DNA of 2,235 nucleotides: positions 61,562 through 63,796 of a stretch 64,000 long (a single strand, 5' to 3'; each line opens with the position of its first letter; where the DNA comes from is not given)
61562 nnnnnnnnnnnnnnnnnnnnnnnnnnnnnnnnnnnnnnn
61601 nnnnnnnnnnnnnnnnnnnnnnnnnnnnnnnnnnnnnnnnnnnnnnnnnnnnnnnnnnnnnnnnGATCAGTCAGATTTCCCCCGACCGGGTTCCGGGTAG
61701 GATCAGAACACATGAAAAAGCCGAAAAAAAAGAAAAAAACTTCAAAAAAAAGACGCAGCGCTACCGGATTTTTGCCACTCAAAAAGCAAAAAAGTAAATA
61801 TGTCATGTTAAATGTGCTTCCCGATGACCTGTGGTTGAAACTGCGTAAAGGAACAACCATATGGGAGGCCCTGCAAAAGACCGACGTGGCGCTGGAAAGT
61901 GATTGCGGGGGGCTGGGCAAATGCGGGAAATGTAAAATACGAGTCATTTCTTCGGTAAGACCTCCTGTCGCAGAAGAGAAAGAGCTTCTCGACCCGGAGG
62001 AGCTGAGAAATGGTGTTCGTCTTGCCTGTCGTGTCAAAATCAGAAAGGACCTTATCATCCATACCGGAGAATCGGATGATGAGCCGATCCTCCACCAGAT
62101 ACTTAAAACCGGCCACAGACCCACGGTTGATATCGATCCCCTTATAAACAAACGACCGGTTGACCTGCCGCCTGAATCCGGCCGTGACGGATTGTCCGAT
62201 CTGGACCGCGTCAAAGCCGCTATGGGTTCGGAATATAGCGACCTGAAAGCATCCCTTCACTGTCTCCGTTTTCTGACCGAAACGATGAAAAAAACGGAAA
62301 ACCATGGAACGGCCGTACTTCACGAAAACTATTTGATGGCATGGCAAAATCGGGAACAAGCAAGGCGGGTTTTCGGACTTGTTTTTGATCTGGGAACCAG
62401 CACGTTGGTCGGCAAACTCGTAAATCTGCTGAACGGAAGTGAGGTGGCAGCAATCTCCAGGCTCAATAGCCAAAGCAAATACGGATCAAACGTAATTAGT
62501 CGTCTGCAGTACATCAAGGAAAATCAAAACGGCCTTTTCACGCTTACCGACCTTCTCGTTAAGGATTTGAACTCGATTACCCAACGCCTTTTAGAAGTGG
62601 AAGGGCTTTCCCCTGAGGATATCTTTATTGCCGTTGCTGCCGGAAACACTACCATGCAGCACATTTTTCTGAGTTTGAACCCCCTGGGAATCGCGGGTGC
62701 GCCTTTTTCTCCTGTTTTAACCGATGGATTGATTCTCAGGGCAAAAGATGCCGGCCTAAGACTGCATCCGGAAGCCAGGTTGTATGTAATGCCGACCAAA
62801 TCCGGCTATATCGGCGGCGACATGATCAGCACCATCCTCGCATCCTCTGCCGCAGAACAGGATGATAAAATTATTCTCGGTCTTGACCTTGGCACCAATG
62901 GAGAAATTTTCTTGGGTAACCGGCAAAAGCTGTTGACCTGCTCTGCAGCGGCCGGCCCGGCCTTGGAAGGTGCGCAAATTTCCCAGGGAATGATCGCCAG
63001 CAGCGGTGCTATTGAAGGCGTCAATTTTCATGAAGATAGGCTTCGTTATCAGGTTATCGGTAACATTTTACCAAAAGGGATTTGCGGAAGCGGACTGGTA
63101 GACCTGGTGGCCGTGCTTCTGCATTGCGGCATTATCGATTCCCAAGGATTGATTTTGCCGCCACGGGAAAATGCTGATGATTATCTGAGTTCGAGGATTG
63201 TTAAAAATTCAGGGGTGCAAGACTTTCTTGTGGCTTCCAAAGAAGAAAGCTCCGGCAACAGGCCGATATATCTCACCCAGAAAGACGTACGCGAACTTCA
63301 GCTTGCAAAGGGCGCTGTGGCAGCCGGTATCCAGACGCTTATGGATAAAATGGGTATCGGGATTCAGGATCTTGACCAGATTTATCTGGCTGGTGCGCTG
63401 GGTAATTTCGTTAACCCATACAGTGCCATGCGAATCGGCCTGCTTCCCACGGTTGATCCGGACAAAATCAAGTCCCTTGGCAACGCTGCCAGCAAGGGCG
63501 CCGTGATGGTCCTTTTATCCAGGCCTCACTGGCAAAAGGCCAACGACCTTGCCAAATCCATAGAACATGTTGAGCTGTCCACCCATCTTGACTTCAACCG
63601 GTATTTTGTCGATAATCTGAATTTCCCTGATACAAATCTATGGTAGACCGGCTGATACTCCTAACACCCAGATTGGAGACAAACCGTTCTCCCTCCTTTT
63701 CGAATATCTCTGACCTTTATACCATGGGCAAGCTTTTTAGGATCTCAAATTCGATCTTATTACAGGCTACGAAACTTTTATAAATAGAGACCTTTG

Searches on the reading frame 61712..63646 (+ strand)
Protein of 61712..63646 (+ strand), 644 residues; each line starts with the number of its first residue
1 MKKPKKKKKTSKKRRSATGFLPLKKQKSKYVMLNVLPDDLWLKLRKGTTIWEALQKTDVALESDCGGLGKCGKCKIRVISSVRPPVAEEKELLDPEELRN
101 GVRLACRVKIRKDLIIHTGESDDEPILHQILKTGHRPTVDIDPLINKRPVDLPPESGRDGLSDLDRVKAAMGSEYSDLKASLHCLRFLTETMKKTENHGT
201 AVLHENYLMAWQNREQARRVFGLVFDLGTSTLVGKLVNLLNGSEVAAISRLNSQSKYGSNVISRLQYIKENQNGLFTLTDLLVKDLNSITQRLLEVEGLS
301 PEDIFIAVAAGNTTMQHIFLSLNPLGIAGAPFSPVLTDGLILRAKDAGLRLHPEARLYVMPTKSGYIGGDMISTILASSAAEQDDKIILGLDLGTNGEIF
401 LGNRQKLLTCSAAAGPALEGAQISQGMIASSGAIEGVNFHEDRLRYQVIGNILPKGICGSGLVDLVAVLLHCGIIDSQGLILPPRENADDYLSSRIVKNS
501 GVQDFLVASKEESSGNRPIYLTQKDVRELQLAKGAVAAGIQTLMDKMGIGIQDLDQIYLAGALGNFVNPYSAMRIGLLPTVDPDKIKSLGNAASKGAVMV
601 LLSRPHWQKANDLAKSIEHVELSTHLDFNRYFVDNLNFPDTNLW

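Call 26: search_protein_families(library=pfam, proteins=[window:61712-63646:+], max_evalue=0.0001)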
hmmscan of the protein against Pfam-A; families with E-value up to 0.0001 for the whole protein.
window:61712-63646:+ (644 aa): 4 families
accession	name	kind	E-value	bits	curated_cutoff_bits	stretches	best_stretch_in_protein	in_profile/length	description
PF14574.11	RACo_C_ter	-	1.6e-84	283.5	27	1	387-643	2-254/261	C-terminal domain of RACo the ASKHA domain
PF17651.6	Raco_middle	-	2.3e-47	161.1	26.8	1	221-379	1-159/163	RACo middle region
PF17650.6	RACo_linker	-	3.8e-08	33.5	26.2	1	138-210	5-78/86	RACo linker region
PF00111.32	Fer2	-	3.1e-07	30.7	21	1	46-110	14-76/77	2Fe-2S iron-sulfur cluster binding domain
